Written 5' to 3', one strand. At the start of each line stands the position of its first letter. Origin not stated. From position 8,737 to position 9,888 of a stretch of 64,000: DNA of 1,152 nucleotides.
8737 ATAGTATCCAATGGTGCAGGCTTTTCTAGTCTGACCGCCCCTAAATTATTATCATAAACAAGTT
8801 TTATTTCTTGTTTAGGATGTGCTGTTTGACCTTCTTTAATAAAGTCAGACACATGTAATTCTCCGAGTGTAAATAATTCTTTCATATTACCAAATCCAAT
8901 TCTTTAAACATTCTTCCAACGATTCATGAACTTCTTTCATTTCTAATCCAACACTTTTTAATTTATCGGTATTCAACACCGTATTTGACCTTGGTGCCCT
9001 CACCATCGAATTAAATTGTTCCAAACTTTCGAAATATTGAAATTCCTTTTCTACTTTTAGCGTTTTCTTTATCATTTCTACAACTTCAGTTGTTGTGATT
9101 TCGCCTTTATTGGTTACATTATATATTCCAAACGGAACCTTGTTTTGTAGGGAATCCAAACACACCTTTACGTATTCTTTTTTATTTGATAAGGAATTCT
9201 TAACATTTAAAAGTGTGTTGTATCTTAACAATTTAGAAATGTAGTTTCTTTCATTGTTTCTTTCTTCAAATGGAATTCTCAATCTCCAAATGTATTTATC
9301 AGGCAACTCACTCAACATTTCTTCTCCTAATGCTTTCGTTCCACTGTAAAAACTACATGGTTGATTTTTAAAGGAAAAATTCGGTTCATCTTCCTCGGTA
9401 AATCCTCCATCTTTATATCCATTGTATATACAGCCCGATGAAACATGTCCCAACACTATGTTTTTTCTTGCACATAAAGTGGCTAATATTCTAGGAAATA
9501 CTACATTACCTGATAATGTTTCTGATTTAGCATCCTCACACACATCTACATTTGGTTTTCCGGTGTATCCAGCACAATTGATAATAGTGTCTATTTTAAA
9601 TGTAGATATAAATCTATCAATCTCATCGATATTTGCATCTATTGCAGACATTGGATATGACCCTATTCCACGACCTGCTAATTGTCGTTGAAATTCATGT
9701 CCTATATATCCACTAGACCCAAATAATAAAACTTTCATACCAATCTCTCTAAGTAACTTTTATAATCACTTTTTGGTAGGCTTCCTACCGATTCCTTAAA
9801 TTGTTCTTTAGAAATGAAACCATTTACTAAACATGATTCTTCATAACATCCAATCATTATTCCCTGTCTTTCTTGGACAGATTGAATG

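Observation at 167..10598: Virus-borne dTDP-deoxyhexose pathway with a C-methyltransferase and a battery of glycosyltransferases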

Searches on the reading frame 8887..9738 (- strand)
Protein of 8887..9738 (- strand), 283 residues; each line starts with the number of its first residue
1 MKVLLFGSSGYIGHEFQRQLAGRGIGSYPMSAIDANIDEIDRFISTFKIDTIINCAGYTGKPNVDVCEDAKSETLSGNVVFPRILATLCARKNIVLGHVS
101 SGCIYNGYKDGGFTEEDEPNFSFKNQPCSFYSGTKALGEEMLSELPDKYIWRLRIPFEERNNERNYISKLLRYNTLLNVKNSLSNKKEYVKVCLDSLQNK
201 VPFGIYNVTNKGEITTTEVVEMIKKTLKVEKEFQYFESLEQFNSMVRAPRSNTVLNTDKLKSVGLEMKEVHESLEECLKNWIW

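Call 3: search_protein_families(library=pfam, proteins=[window:8887-9738:-], max_evalue=0.01)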
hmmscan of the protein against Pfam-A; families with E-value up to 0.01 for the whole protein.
window:8887-9738:- (283 aa): 4 families
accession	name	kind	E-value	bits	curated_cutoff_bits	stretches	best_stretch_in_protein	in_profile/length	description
PF04321.23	RmlD_sub_bind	-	2.8e-30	105.8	27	1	1-280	1-284/287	RmlD substrate binding domain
PF01370.27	Epimerase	-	7.9e-12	45.5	20.9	1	3-149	1-160/240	NAD dependent epimerase/dehydratase family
PF07993.18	NAD_binding_4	-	0.0071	16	20.1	0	48-146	88-192/258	Male sterility protein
PF21465.2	Cwp6_N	-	0.0088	16.5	27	0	191-270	23-102/108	Putative N-acetylmuramoyl-L-alanine amidase cwp6, N-terminal domain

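Call 4: search_protein_families(library=ncbifam, proteins=[window:8887-9738:-], max_evalue=0.01)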
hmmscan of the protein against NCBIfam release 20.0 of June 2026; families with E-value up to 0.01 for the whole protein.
window:8887-9738:- (283 aa): 5 families
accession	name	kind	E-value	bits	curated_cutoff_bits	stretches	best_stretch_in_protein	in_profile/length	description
TIGR01214.1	rmlD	equivalog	3.2e-23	82.2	224.05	1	2-280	1-284/285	dTDP-4-dehydrorhamnose reductase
TIGR01181.1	dTDP_gluc_dehyt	equivalog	4.6e-06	25.9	365.1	1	36-149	61-169/321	dTDP-glucose 4,6-dehydratase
NF007440.0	PRK09987.1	equivalog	2e-05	24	308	1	1-157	1-155/299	dTDP-4-dehydrorhamnose reductase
TIGR01179.1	galE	equivalog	0.0015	17.4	262.3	0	38-147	60-161/332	UDP-glucose 4-epimerase GalE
TIGR01746.1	Thioester-redct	subfamily_domain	0.0074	15.6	213.35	0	194-249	247-303/371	thioester reductase domain-containing protein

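Call 12: search_solved_structures(query=window:8887-9738:-, max_evalue=0.001, show_alignments=1)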
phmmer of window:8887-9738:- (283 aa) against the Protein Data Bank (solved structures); distinct sequences matched with E-value up to 0.001: 7.
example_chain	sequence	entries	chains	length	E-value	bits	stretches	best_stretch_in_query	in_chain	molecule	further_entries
4qqr_A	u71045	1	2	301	4.8e-38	134.4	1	3-274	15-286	3,5-epimerase/4-reductase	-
7jid_A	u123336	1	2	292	6.7e-30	107.7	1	1-276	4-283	UDP-L-Rhamnose Synthase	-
1vl0_A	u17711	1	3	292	7.9e-13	51.7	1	1-218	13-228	DTDP-4-dehydrorhamnose reductase, rfbD ortholog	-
4wpg_A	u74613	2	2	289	1.1e-11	48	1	3-275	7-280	dTDP-4-dehydrorhamnose reductase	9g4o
3sc6_A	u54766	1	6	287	3.7e-09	39.7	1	2-252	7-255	dTDP-4-dehydrorhamnose reductase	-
8ctr_A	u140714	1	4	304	1.8e-05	27.5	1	1-154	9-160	dTDP-4-dehydrorhamnose reductase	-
2ggs_A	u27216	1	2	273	3.9e-05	26.5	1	1-172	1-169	273aa long hypothetical dTDP-4-dehydrorhamnose reductase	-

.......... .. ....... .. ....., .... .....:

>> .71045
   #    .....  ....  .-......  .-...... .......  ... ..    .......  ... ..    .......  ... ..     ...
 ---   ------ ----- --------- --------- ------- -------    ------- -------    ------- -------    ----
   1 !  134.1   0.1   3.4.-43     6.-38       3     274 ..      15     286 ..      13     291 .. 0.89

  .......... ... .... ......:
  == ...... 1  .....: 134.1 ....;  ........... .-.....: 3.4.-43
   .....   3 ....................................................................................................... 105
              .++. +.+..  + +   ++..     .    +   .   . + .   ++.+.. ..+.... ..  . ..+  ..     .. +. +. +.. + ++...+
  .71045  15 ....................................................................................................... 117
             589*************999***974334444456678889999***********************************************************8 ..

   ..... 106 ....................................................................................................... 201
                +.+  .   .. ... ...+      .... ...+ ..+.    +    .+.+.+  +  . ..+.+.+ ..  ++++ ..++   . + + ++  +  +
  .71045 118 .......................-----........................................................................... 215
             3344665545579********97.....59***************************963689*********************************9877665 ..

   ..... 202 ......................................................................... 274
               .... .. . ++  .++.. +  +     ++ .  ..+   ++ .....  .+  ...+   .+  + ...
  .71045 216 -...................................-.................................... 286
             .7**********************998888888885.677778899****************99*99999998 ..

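Call 20: search_dna_similar(query=window:8887-9738:-, collection=phages, mode=protein, max_rows=30)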
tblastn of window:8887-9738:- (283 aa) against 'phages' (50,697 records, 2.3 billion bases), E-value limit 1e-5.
Records with a match: 84; places in all: 84; records where one place covers at least 80% of the query: 7.
Best place of each record, by identity: <60% 84.
By first word of the organism name: Escherichia 61; Bacteriophage 7; Acinetobacter 3; Phapecoctavirus 3; Listeria 2; Klebsiella 2; Enterococcus 1; Citrobacter 1; Campylobacter 1; Shigella 1; and 2 more.
By host as written in the record: Escherichia coli 17; - 15; Escherichia coli K-12 MG1655 10; Escherichia coli EC3.18 4; Escherichia coli O177 3; Listeria monocytogenes 2; Escherichia coli BEN 5202 2; Escherichia coli APEC BEN4358 2; and 23 more.
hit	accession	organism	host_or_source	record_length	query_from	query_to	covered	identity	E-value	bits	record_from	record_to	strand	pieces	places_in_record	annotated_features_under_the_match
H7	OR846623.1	Enterococcus phage Efs 1-1-1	Enterococcus faecalis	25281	3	280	98%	26.0%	9e-12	71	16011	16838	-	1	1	record has no annotation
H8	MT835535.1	Bacteriophage sp.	human fecal samples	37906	1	278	98%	25.6%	1e-12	74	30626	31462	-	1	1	record has no annotation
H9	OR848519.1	Listeria phage LM 4-14-1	Listeria monocytogenes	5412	4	279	98%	24.8%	4e-9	63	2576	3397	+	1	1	record has no annotation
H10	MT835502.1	Bacteriophage sp.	human fecal samples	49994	2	279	98%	24.3%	6e-12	72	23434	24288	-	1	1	record has no annotation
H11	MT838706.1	Bacteriophage sp.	human fecal samples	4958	4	280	98%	22.6%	2e-6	54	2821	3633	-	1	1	record has no annotation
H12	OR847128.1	Listeria phage LM 4-11-1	Listeria monocytogenes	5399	4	230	80%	26.2%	3e-8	60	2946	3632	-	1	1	record has no annotation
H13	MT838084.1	Bacteriophage sp.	human fecal samples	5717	2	231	81%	24.9%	2e-7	58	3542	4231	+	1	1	record has no annotation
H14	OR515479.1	Citrobacter phage Tr1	Citrobacter sp. JL 978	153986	2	174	61%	30.9%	9e-10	65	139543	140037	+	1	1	dTDP-4-dehydrorhamnose reductase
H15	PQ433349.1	Escherichia phage vB_Ec-G1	Escherichia coli 5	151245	1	174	61%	30.5%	2e-9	64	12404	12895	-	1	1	nucleotide-sugar epimerase | dTDP-4-dehydrorhamnose 3,5-epimerase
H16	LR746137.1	Escherichia phage vB_EcoM_UP17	-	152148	1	174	61%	30.5%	5e-9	63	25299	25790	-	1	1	rmlD: dTDP-4-dehydrorhamnose reductase | rfbC: dTDP-4-dehydrorhamnose 3,5-epimerase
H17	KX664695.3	Escherichia phage ESCO5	Escherichia coli BEN 5202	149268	1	174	61%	29.9%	2e-9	64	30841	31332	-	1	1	putative dTDP-4-dehydrorhamnose reductase | putative dTDP-4-dehydrorhamnose 3,5-epimerase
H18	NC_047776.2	Escherichia phage ESCO5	Escherichia coli BEN 5202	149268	1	174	61%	29.9%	2e-9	64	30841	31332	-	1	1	nucleotide-sugar epimerase | dTDP-4-dehydrorhamnose 3,5-epimerase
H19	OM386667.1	Escherichia phage vB_EcoM_REC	Escherichia coli APEC BEN4358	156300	1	174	61%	29.9%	2e-9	64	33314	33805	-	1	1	putative dTDP-4-dehydrorhamnose reductase | putative dTDP-4-dehydrorhamnose 3,5-epimerase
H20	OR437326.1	Escherichia phage iGC_PHA_EC001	Escherichia coli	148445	1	174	61%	29.9%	2e-9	64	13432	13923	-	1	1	nucleotide-sugar epimerase | dTDP-4-dehydrorhamnose 3,5-epimerase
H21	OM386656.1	Escherichia phage vB_EcoM_ESCO25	Escherichia coli APEC BEN3573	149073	1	174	61%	29.9%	2e-9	64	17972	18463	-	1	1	putative dTDP-4-dehydrorhamnose reductase | putative dTDP-4-dehydrorhamnose 3,5-epimerase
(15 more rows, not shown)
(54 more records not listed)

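Call 28: search_solved_structures(query=window:8887-9738:-, max_evalue=1e-8, show_alignments=4)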
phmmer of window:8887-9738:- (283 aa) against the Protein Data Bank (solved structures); distinct sequences matched with E-value up to 1e-8: 5.
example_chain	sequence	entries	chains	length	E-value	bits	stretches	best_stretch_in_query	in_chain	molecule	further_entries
4qqr_A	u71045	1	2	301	4.8e-38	134.4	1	3-274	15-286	3,5-epimerase/4-reductase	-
7jid_A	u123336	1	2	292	6.7e-30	107.7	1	1-276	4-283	UDP-L-Rhamnose Synthase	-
1vl0_A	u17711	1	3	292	7.9e-13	51.7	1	1-218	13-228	DTDP-4-dehydrorhamnose reductase, rfbD ortholog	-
4wpg_A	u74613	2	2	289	1.1e-11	48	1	3-275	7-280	dTDP-4-dehydrorhamnose reductase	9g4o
3sc6_A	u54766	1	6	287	3.7e-09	39.7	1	2-252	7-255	dTDP-4-dehydrorhamnose reductase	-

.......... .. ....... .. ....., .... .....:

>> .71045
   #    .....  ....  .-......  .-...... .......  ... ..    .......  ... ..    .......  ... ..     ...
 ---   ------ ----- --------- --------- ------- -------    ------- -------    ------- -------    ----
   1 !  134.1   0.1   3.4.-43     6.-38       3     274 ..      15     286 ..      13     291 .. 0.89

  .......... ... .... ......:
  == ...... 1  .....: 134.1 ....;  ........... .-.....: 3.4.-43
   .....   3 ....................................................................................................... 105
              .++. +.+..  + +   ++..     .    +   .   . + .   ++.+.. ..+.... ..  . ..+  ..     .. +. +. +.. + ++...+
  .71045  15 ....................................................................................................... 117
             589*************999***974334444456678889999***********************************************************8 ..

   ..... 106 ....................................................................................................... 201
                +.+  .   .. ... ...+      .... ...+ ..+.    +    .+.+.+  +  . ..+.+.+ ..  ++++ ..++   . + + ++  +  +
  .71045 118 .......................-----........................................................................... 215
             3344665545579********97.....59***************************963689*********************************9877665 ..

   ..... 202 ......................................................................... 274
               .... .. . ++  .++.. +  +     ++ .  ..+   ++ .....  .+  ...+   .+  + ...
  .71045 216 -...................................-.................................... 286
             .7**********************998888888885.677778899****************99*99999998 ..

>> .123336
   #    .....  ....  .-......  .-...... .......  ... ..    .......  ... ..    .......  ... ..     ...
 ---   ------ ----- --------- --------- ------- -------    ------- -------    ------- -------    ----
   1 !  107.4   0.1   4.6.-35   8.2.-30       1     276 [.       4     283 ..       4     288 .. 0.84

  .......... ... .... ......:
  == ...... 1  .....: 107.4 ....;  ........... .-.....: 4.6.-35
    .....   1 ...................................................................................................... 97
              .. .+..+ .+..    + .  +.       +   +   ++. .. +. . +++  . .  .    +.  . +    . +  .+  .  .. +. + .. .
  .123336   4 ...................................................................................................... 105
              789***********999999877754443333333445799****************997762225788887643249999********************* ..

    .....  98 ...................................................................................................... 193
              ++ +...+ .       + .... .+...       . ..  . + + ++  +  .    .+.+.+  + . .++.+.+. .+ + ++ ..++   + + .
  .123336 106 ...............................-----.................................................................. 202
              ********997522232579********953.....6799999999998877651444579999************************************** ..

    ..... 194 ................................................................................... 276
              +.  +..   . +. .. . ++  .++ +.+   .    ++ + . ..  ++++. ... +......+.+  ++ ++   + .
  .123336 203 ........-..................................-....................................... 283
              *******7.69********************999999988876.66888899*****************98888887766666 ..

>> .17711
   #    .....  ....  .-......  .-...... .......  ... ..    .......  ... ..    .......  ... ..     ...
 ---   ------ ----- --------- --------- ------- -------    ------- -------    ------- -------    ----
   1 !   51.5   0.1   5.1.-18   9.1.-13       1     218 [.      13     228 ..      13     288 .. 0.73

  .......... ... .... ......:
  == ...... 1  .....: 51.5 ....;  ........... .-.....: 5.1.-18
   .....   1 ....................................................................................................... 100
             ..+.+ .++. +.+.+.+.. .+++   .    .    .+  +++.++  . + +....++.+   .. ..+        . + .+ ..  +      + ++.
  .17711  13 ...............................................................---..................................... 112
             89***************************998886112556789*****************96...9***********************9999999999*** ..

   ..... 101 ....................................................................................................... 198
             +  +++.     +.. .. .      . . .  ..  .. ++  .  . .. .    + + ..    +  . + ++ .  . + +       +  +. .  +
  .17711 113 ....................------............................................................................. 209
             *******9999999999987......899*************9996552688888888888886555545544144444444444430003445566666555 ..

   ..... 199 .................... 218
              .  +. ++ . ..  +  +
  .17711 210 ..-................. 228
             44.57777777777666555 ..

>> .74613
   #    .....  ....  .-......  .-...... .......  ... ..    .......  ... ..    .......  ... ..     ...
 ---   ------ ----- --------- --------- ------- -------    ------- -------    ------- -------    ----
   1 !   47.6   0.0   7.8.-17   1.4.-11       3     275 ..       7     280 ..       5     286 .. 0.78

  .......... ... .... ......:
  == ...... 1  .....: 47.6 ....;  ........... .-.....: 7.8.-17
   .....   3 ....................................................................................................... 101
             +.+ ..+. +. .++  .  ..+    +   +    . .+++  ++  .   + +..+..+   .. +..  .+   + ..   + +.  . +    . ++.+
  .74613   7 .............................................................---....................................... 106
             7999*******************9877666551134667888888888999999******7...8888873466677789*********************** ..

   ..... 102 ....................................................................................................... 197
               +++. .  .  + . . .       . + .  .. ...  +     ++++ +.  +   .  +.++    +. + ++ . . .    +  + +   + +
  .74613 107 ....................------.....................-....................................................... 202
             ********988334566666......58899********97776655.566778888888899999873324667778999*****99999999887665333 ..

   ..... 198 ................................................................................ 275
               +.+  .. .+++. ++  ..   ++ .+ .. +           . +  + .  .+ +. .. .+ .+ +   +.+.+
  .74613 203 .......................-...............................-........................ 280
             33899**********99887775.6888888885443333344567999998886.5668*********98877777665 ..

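Call 39: find_homologous_proteins(query=window:8887-9738:-)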
Query window:8887-9738:- (283 aa): 8000 proteins with E <= 0.001 among 8000 candidates; the best 120 are listed.
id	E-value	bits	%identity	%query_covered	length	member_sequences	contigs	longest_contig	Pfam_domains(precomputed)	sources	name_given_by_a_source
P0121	2.1e-188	642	100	100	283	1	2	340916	PF04321.24,PF01370.28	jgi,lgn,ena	-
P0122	3.3e-164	563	85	100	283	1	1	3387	PF04321.24,PF01370.28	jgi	-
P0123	4.0e-143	494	75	100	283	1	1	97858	PF04321.24,PF01370.28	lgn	-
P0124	6.7e-140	483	73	100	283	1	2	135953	PF04321.24,PF01370.28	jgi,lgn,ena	-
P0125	5.1e-108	379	58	99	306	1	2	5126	PF04321.24,PF01370.28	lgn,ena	-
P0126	7.7e-106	372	59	99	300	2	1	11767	PF04321.24,PF01370.28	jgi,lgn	-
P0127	6.2e-97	342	55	99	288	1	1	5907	PF04321.24,PF01370.28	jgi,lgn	jgi:UDP-glucose 4,6-dehydratase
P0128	1.2e-96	341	54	99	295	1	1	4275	PF04321.24,PF01370.28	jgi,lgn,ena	-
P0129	1.8e-96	341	53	99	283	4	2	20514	PF04321.24,PF01370.28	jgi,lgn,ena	-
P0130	2.2e-93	331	54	99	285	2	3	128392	PF04321.24,PF01370.28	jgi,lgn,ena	jgi:UDP-glucose 4,6-dehydratase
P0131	1.9e-92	328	51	99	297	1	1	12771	PF04321.24,PF01370.28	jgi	jgi:UDP-glucose 4,6-dehydratase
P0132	3.7e-92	327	54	99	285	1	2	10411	PF04321.24,PF01370.28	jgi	jgi:UDP-glucose 4,6-dehydratase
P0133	8.7e-92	326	53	99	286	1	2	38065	PF04321.24,PF01370.28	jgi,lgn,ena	jgi:dTDP-4-dehydrorhamnose reductase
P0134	3.3e-91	324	52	100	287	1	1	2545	PF04321.24,PF01370.28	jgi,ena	jgi:dTDP-4-dehydrorhamnose reductase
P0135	3.6e-91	323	55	99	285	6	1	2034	PF04321.24,PF01370.28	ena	-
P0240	9.3e-86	306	50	98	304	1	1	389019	PF04321.24,PF01370.28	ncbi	-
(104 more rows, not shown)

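Call 40: find_encoding_contigs(protein=P0121, flank=10000, max_places=3)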
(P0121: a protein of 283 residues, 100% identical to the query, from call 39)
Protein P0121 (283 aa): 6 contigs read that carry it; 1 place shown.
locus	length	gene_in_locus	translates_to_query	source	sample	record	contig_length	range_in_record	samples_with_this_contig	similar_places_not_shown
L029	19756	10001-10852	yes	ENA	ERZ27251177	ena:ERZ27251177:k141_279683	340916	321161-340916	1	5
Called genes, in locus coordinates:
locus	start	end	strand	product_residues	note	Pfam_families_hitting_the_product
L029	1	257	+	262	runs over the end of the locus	-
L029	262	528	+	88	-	-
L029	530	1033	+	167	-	-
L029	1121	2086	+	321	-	PF00004:AAA, PF07724:AAA_2 (weak), PF07728:AAA_5, PF13173:AAA_14 (weak)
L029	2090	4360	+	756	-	-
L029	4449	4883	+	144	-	-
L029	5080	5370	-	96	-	-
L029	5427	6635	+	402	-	PF14236:DruA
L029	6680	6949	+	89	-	-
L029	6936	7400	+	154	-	-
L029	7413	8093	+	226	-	-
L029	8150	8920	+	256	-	PF14236:DruA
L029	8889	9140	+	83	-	-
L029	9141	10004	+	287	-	PF00483:NTP_transferase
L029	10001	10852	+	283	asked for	PF01370:Epimerase, PF04321:RmlD_sub_bind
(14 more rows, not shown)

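Call 73: search_protein_families(library=phrogs, proteins=[window:8887-9738:-], max_evalue=0.001)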
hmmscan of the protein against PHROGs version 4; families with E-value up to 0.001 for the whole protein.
window:8887-9738:- (283 aa): 1 family
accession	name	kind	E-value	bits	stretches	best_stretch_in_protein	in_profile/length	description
phrog_540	-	DNA, RNA and nucleotide metabolism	4e-23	82.7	1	1-150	293-449/715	nucleotide-sugar epimerase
